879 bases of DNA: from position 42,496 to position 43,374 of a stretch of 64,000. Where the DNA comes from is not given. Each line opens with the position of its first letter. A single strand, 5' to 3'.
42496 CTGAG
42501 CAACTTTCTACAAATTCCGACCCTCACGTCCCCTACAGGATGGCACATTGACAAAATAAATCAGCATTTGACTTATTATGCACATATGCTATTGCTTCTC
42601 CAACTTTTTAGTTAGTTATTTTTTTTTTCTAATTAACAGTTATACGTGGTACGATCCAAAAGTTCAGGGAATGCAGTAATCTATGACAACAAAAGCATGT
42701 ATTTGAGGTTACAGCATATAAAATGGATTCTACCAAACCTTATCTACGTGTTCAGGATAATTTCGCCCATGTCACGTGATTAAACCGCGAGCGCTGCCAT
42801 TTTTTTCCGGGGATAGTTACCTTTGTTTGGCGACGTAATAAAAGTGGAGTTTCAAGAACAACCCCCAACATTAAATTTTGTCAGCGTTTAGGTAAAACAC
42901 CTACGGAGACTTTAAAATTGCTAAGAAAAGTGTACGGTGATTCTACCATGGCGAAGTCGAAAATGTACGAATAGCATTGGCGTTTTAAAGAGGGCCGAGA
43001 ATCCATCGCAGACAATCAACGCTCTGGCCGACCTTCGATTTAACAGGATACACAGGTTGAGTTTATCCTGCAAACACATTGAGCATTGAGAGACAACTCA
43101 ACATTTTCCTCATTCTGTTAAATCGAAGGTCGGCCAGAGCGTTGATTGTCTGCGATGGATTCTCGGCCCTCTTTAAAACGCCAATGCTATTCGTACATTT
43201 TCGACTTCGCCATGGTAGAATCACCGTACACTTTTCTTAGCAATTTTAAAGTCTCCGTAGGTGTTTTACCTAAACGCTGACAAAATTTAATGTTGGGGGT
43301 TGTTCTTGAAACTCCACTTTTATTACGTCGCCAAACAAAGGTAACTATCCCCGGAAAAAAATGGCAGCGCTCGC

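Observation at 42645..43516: Perfectly palindromic foldback elements built from the 5' end of a mariner, retaining the transposase helix-turn-helix-coding stub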

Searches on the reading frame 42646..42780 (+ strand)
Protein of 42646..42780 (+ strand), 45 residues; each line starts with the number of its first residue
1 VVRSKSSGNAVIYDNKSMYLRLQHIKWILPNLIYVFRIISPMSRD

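Call 29: find_encoding_contigs(protein=window:42646-42780:+, flank=3000, max_places=10)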
Protein seq(45 aa) (45 aa): no gene with exactly this product is on record in the collection.

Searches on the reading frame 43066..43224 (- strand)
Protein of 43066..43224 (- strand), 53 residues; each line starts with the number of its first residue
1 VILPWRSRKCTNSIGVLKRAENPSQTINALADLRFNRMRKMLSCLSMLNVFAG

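Call 28: find_encoding_contigs(protein=window:43066-43224:-, flank=3000, max_places=10)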
Protein seq(53 aa) (53 aa): no gene with exactly this product is on record in the collection.
